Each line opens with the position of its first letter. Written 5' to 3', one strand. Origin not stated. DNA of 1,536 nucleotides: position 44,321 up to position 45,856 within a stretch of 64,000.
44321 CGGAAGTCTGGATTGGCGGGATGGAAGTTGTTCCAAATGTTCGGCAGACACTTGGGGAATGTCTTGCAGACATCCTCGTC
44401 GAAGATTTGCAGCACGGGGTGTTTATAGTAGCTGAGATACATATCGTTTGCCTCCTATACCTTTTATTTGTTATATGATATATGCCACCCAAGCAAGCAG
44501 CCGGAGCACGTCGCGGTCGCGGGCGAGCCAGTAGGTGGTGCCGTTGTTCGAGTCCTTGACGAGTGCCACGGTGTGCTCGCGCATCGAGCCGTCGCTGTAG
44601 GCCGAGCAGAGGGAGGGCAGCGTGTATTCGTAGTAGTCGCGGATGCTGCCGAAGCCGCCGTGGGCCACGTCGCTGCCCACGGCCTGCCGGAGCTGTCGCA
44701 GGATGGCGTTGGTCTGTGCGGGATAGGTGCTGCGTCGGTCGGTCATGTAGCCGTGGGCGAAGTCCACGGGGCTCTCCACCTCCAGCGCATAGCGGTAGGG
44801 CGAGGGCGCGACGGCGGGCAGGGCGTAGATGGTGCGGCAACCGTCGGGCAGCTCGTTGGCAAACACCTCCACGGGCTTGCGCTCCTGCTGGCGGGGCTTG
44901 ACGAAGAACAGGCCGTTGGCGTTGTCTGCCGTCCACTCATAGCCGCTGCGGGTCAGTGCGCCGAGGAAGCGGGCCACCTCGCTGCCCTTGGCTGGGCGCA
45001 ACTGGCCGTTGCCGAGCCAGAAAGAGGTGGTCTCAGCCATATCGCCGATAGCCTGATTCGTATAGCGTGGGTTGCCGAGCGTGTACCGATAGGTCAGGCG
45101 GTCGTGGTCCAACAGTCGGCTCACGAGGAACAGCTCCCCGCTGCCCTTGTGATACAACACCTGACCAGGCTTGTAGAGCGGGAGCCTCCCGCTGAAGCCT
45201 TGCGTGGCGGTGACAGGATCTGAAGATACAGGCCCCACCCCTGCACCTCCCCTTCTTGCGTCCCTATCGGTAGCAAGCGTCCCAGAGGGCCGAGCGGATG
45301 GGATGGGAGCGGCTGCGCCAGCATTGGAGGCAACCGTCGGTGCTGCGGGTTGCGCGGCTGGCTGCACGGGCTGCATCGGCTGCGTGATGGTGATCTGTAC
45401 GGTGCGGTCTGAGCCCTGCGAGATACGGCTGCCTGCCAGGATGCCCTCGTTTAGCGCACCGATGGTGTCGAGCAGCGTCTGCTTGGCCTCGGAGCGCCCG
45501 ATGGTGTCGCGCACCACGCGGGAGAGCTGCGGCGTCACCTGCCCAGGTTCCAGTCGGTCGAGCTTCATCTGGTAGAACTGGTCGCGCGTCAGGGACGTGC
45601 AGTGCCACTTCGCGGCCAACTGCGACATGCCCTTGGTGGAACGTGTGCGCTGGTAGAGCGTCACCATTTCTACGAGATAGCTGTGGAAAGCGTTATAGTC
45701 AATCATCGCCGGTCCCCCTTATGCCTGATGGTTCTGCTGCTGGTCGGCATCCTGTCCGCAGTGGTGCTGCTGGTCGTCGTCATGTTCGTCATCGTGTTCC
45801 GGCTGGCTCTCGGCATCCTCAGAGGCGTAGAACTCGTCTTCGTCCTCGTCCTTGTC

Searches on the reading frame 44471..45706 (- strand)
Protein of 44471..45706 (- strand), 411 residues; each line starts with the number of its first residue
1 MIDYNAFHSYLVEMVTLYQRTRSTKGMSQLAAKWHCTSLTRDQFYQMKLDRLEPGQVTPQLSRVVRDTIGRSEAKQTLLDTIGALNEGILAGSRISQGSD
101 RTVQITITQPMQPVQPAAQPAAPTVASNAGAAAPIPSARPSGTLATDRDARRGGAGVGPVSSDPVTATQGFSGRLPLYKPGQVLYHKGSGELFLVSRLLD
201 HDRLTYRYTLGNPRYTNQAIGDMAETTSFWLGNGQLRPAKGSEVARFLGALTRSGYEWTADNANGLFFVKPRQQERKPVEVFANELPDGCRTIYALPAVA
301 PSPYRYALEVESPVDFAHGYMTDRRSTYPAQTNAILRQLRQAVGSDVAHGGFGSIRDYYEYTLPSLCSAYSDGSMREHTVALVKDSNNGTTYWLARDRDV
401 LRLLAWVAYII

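Call 26: search_protein_families(library=pfam, proteins=[window:44471-45706:-], max_evalue=0.01)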
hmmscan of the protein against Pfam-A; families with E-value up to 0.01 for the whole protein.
window:44471-45706:- (411 aa): 0 families

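Call 65: search_protein_families(library=pfam, proteins=[window:44471-45706:-], max_evalue=0.001)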
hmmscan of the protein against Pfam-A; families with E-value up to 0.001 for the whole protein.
window:44471-45706:- (411 aa): 0 families

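Call 74: find_related_loci(query=window:44471-45706:-, collection=viral_contigs, flank=300)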
Query window:44471-45706:- (411 aa) in viral_contigs; peptide patterns used: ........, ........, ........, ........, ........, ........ (x = any residue, [..] = any of these).
5 stretches matched a pattern; 3 encode a relative of the query (tblastn E <= 1e-3); 3 distinct loci.
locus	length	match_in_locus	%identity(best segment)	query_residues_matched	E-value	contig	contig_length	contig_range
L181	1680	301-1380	48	1-411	4e-118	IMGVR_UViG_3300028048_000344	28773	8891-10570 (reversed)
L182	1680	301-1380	48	1-411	3e-118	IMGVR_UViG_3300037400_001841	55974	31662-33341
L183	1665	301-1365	51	1-410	3e-119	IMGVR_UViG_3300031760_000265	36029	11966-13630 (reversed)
